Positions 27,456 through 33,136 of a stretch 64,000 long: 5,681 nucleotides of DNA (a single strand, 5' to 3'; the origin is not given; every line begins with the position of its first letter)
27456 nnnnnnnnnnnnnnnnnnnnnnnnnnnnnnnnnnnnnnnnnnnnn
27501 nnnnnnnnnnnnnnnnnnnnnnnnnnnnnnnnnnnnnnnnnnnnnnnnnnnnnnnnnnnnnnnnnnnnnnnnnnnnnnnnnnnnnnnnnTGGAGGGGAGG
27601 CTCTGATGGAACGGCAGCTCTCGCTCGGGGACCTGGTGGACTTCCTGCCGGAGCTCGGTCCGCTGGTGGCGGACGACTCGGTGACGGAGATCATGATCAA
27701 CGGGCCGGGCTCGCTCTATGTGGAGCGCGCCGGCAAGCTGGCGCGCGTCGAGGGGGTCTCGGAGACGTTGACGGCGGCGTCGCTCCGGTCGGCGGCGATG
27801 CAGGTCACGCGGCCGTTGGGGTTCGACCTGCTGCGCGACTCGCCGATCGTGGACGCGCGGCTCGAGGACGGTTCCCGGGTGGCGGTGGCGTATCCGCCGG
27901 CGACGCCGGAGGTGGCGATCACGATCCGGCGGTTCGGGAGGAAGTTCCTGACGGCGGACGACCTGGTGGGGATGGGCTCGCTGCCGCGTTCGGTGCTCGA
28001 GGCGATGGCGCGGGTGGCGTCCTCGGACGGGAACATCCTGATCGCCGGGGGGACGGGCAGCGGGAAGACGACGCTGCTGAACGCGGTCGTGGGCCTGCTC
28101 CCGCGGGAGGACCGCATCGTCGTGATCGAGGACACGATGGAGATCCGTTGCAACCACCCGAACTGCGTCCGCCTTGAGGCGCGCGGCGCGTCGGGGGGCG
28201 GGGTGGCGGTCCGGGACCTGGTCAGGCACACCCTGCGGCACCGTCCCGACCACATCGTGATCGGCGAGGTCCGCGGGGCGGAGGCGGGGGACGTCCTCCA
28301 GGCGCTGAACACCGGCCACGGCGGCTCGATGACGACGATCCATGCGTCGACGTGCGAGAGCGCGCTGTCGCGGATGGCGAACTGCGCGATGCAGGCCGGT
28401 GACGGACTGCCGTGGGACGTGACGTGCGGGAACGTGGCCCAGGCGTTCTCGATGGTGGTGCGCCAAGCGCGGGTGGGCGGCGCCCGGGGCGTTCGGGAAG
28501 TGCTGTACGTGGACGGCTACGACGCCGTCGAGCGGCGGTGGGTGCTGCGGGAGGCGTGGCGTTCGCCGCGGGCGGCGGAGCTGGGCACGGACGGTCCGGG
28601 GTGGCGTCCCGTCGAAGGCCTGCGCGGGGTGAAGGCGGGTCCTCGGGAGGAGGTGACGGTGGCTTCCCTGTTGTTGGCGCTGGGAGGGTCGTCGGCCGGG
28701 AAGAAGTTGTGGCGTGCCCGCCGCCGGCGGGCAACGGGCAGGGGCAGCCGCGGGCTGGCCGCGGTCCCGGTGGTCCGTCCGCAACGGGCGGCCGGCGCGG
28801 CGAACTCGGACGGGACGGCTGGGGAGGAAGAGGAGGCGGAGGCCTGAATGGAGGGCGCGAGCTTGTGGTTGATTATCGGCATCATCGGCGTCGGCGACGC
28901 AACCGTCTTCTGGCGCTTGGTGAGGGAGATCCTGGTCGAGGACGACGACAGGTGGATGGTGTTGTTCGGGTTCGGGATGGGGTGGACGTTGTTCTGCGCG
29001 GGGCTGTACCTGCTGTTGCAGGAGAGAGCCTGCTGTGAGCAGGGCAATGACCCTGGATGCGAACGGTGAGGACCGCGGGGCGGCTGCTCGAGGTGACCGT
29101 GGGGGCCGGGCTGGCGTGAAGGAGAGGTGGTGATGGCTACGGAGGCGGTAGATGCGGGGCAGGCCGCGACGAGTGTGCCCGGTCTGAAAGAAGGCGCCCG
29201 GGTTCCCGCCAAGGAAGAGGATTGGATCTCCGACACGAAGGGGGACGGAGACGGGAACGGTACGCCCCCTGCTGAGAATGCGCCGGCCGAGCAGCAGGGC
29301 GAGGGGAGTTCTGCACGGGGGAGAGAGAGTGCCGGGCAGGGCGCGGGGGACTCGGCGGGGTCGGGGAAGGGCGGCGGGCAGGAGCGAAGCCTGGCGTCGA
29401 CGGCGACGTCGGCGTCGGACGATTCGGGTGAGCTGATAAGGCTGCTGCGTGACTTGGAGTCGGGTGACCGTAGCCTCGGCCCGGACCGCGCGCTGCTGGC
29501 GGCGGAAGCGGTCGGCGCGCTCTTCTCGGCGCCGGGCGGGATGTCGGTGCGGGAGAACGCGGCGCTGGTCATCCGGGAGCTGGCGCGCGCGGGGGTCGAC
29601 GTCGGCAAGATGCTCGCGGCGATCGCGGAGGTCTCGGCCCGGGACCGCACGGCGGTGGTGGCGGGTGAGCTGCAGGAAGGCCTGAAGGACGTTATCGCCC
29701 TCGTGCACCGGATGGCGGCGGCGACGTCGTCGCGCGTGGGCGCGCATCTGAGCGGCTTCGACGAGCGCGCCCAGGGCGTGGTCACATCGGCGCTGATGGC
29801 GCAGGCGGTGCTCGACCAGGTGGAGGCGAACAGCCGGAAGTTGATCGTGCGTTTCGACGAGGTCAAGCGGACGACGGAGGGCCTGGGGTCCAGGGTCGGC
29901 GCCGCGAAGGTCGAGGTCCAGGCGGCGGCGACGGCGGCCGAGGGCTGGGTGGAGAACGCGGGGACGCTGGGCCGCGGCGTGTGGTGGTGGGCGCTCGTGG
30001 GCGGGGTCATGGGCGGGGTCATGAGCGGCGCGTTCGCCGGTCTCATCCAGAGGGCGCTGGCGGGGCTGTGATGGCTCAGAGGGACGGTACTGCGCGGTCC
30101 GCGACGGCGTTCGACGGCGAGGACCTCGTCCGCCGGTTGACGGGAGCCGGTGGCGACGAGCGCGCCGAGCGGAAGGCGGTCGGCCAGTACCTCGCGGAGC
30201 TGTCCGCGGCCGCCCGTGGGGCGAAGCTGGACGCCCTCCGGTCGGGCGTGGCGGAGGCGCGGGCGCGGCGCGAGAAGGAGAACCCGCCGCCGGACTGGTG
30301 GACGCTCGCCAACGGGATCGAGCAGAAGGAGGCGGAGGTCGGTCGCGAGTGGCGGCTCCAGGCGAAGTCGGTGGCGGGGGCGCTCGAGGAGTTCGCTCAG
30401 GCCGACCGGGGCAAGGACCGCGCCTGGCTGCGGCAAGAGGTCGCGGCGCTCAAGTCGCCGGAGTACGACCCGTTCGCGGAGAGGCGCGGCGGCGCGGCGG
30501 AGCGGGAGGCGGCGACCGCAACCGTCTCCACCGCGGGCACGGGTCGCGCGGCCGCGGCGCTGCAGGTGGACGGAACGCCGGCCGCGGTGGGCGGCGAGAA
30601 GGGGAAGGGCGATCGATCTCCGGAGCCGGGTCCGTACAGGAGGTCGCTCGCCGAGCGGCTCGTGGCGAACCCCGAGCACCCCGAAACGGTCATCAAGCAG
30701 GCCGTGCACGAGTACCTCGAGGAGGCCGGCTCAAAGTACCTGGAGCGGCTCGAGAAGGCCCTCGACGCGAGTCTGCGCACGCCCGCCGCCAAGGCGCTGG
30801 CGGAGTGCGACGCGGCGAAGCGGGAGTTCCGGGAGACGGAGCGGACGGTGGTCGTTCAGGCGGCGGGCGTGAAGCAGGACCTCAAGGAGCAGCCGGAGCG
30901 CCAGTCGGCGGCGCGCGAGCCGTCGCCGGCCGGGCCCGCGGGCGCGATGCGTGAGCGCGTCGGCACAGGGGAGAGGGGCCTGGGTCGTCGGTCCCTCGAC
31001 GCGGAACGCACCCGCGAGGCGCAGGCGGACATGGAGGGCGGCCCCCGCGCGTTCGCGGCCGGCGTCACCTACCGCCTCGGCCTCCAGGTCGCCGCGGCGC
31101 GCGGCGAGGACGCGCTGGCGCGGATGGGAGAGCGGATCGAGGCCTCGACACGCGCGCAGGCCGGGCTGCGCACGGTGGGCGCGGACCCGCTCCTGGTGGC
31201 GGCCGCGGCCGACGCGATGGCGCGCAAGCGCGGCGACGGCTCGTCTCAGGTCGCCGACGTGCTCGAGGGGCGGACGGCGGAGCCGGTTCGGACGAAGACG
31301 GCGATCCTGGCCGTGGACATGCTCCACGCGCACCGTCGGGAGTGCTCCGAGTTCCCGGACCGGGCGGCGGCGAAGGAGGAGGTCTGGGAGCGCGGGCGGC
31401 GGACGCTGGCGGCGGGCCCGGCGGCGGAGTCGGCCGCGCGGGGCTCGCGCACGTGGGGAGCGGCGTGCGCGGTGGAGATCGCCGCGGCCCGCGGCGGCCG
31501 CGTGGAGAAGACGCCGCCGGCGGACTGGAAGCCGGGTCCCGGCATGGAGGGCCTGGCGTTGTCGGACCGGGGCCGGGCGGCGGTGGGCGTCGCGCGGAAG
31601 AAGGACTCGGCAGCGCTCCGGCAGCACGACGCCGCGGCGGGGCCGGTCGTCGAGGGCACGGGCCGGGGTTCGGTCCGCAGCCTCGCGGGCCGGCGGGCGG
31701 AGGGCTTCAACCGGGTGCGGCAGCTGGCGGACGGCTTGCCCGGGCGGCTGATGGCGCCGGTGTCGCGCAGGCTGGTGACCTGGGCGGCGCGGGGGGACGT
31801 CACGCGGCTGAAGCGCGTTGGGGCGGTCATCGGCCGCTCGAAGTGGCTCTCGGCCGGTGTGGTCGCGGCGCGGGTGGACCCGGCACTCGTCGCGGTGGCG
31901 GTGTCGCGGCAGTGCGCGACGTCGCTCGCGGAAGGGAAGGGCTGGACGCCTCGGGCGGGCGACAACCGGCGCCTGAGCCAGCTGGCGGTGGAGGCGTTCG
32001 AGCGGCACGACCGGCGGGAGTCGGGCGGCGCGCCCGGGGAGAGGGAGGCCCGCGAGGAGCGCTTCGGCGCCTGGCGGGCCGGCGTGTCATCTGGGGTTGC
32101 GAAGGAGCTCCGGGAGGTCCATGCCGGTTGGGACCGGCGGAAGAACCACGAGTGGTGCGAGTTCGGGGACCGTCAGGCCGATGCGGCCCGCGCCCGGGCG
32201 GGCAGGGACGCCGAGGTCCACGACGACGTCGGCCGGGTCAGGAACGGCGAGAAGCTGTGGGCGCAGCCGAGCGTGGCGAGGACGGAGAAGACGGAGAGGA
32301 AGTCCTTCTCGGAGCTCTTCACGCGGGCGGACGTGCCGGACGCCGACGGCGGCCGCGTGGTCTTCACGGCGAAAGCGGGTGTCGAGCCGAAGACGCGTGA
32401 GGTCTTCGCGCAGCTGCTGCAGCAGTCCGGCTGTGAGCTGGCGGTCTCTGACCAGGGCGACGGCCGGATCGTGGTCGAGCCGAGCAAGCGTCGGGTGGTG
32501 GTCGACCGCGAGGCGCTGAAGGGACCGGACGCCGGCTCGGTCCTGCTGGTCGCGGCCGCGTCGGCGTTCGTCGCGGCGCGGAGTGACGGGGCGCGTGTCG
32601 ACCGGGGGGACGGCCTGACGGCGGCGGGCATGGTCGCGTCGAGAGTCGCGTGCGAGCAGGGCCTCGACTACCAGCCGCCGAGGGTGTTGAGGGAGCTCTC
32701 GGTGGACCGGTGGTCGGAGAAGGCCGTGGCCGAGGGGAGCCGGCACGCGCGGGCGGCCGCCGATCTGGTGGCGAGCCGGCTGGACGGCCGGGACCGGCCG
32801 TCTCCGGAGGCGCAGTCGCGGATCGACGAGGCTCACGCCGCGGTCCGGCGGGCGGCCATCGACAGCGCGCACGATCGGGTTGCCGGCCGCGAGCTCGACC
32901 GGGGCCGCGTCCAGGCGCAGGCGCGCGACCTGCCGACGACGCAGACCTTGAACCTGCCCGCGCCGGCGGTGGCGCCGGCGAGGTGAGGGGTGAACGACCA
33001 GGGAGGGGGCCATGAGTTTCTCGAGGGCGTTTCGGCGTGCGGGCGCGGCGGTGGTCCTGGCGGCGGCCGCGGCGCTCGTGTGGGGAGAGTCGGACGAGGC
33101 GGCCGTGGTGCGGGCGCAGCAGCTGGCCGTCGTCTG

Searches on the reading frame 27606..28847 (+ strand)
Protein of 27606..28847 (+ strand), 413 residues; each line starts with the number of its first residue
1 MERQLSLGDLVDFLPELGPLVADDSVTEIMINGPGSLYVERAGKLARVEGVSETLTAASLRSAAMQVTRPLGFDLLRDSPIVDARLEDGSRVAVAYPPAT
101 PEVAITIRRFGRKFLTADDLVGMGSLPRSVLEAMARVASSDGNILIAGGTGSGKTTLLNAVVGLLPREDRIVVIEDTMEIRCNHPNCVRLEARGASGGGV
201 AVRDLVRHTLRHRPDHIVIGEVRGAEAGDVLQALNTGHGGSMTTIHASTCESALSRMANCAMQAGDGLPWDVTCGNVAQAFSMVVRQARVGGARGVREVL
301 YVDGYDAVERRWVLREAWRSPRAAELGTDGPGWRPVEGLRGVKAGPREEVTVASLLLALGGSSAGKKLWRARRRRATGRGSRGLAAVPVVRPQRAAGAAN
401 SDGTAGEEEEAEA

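Call 14: search_protein_families(library=phrogs, proteins=[window:27606-28847:+], max_evalue=0.0001)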
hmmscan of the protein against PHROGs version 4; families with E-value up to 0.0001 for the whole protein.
window:27606-28847:+ (413 aa): 2 families
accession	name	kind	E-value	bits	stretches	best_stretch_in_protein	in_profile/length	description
phrog_26606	-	unknown function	2.6e-14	54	1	133-261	124-248/323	-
phrog_19065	-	unknown function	1.4e-11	44.8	1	141-263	231-361/522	-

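Call 16: search_protein_families(library=pfam, proteins=[window:27606-28847:+], max_evalue=0.001)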
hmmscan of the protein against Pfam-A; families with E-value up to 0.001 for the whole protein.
window:27606-28847:+ (413 aa): 7 families
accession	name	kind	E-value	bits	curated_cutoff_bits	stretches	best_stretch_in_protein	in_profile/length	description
PF00437.27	T2SSE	-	1.8e-48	165.5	24.9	1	20-287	11-275/370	Type II/IV secretion system protein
PF06414.18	Zeta_toxin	-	1.8e-05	24.7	22.3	1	144-193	19-67/199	Zeta toxin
PF13555.12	AAA_29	-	4.9e-05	23.4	27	1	140-165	21-46/61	P-loop containing region of AAA domain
PF13191.12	AAA_16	-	9.8e-05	23.3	32.6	1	129-180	11-58/167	AAA ATPase domain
PF13401.12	AAA_22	-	0.00033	21.4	27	0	139-186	3-45/130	AAA domain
PF01580.24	FtsK_SpoIIIE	-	0.00036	20.5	24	1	138-162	39-60/221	FtsK/SpoIIIE family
PF00005.33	ABC_tran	-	0.00072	20.6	25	0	143-174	13-45/137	ABC transporter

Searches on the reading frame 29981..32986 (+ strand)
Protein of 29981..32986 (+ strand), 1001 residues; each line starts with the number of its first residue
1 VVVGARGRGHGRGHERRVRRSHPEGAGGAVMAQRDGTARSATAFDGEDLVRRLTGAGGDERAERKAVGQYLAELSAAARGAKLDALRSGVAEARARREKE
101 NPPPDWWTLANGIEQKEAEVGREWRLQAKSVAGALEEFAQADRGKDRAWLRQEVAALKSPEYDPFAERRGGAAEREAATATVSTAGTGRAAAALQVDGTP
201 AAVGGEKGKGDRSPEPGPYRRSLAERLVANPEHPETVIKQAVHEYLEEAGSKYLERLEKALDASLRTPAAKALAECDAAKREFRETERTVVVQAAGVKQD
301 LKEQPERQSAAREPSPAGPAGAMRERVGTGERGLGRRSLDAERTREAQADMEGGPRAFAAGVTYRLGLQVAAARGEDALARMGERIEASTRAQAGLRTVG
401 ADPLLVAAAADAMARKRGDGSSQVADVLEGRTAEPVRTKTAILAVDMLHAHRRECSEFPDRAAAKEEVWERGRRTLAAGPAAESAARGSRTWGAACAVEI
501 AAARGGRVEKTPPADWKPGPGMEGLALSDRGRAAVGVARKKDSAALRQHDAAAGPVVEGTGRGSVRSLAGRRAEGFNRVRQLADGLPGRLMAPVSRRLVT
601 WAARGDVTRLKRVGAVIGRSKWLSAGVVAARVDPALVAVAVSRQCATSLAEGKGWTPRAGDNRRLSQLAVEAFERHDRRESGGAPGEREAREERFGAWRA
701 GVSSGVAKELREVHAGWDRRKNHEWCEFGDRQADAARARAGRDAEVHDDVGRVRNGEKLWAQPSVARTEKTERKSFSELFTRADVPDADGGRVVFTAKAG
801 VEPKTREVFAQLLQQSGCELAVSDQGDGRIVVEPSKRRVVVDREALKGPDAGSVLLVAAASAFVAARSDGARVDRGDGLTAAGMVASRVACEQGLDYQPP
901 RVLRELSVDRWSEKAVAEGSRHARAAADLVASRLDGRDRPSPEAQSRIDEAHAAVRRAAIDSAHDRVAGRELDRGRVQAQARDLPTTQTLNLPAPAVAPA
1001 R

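Call 14: search_protein_families(library=phrogs, proteins=[window:29981-32986:+], max_evalue=0.0001)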
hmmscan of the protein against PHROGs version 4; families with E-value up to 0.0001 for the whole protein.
window:29981-32986:+ (1001 aa): 0 families

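Call 16: search_protein_families(library=pfam, proteins=[window:29981-32986:+], max_evalue=0.001)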
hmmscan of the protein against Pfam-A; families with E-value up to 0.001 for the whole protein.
window:29981-32986:+ (1001 aa): 0 families

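Call 33: search_protein_families(library=ncbifam, proteins=[window:29981-32986:+], max_evalue=0.01)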
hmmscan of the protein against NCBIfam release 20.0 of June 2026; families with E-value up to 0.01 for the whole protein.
window:29981-32986:+ (1001 aa): 0 families

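Call 34: search_solved_structures(query=window:29981-32986:+, max_evalue=1)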
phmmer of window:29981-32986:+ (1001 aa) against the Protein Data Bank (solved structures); distinct sequences matched with E-value up to 1: 0.

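Call 96: search_protein_families(library=phrogs, proteins=[window:29981-32986:+], max_evalue=0.01)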
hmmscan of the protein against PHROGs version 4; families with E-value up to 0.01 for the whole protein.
window:29981-32986:+ (1001 aa): 0 families
